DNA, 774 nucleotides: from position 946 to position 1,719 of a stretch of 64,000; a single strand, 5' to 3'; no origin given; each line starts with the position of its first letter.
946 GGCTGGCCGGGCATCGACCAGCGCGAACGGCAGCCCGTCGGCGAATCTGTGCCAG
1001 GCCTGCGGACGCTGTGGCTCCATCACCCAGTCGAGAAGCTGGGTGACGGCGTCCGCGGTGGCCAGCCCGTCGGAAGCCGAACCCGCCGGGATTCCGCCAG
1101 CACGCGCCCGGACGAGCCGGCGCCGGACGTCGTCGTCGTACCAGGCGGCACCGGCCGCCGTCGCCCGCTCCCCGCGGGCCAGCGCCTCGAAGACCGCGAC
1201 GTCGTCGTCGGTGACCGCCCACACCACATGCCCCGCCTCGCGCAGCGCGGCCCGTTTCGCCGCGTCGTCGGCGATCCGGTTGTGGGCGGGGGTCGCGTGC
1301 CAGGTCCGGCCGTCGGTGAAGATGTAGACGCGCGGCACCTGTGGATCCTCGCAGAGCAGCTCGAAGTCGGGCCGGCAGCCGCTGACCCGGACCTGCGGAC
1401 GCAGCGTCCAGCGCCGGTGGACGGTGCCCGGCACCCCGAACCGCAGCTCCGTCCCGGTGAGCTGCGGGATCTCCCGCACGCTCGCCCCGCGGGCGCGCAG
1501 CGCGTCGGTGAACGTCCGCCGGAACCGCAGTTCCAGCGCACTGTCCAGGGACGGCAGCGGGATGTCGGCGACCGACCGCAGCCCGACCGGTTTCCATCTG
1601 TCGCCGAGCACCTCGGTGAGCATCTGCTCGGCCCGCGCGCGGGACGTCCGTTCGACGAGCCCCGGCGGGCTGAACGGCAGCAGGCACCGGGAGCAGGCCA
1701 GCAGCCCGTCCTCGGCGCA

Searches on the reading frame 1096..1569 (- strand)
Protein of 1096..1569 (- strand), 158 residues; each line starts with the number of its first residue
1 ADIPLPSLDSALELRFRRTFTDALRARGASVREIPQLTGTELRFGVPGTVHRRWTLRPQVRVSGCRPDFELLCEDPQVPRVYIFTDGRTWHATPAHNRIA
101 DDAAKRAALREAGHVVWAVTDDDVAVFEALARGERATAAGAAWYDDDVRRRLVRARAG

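Call 11: search_solved_structures(query=window:1096-1569:-, max_evalue=10, show_alignments=3)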
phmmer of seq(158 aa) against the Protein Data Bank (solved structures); distinct sequences matched with E-value up to 10: 0.

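Call 37: find_homologous_proteins(query=A2, max_evalue=0.001)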
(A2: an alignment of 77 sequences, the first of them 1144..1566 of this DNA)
Query A2 (77 sequences) (141 aa, profile of the alignment): 20 proteins with E <= 0.001 among 5155 candidates.
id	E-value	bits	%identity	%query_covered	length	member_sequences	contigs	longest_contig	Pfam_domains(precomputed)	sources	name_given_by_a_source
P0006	1.9e-52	195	50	86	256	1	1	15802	-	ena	-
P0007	5.6e-42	161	52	82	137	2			-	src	-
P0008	2.1e-37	146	44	89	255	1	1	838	-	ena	-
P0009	4.3e-37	145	50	74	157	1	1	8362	PF18741.8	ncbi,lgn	-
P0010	5.2e-33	132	45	72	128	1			-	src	-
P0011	1.8e-31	127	46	62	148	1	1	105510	-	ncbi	-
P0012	6.6e-30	122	54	52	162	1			-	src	-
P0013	8.2e-30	121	53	52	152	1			-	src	-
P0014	3.1e-27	113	45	60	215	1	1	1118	-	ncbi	ncbi:hypothetical protein ACWGOK_42680, partial [Streptomyces eurythermus]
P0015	6.2e-23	99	58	40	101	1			-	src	-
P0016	1.3e-20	92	40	62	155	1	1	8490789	-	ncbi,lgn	ncbi:hypothetical protein OHS81_08410 [Streptomyces sp. NBC_00400]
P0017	2.4e-20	91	34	84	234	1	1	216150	-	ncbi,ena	-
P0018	3.0e-20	90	57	43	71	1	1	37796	-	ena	-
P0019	4.8e-20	90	37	70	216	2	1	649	-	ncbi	ncbi:hypothetical protein AB4212_63235, partial [Streptomyces sp. 2MCAF27]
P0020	3.5e-19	87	48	47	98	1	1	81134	-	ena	-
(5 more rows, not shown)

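Call 46: search_protein_families(library=pfam, alignment_id=A2, max_evalue=0.1)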
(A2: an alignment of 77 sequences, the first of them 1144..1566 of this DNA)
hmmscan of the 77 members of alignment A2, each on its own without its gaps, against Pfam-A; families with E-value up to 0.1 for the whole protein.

A. member 1, window:1144-1566:- (141 aa): 1 family
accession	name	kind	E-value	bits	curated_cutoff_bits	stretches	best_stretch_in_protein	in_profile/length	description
PF18741.7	MTES_1575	-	4.1e-05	24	38.2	1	51-122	12-80/96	REase_MTES_1575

B. families by the number of members that match (of 77 scanned): 17 families
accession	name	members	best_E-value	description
PF18741.7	MTES_1575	64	2.5e-07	REase_MTES_1575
PF10881.14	DUF2726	5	0.011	Protein of unknown function (DUF2726)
PF22247.2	Diox-like_N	2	0.018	Catechol 2,3-dioxygenase-like N-terminal domain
PF00903.31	Glyoxalase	2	0.038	Glyoxalase/Bleomycin resistance protein/Dioxygenase superfamily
PF14253.11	AbiH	1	0.0054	Bacteriophage abortive infection AbiH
PF04480.18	DUF559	1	0.012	Protein of unknown function (DUF559)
PF08373.16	RAP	1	0.021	RAP domain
PF04390.17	LptE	1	0.028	Lipopolysaccharide-assembly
PF17758.7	Prot_ATP_ID_OB_N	1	0.045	Proteasomal ATPase OB N-terminal domain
PF18305.6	DNA_pol_A_exoN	1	0.047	3' to 5' exonuclease C-terminal domain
PF03852.21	Vsr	1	0.05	DNA mismatch endonuclease Vsr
PF02589.21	LUD_dom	1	0.077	LUD domain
PF15502.11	MPLKIP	1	0.081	M-phase-specific PLK1-interacting protein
PF12765.13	Cohesin_HEAT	1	0.087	HEAT repeat associated with sister chromatid cohesion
PF18171.6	LSDAT_prok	1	0.089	SLOG in TRPM, prokaryote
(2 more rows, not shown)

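Call 48: predict_structure(alignment_id=A4)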
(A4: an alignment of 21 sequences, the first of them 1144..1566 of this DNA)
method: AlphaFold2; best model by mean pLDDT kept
length: 141 residues; sequences in the alignment: 21
mean_pLDDT: 85.2   pTM: 0.78
mean pLDDT of the five models: 85.2, 85.0, 82.4, 82.3, 81.9
residues with pLDDT >= 90: 83; 70-90: 32; 50-70: 23; < 50: 3
segments of 3 or more residues with pLDDT < 50: 139-141
pLDDT, mean of each block of 10 residues (from residue 1): 67 93 92 92 83 93 93 94 78 69 94 94 91 65 45
secondary structure, 60 per line:
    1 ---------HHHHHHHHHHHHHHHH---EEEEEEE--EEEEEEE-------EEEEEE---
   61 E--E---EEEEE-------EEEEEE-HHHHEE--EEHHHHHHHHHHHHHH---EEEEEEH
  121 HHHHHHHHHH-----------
elements in order: H10-25 E29-35 E38-44 E52-57 E68-72 E80-85 H87-90 H97-110 E114-119 H120-130

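Call 65: search_solved_structures(query=A2, max_evalue=10, show_alignments=2)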
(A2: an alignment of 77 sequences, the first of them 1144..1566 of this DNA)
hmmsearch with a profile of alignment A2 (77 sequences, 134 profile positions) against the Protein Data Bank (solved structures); distinct sequences matched with E-value up to 10: 1.
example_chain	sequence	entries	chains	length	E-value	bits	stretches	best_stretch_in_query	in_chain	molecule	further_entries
3r3p_A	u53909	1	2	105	0.64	13.1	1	85-130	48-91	Mobile intron protein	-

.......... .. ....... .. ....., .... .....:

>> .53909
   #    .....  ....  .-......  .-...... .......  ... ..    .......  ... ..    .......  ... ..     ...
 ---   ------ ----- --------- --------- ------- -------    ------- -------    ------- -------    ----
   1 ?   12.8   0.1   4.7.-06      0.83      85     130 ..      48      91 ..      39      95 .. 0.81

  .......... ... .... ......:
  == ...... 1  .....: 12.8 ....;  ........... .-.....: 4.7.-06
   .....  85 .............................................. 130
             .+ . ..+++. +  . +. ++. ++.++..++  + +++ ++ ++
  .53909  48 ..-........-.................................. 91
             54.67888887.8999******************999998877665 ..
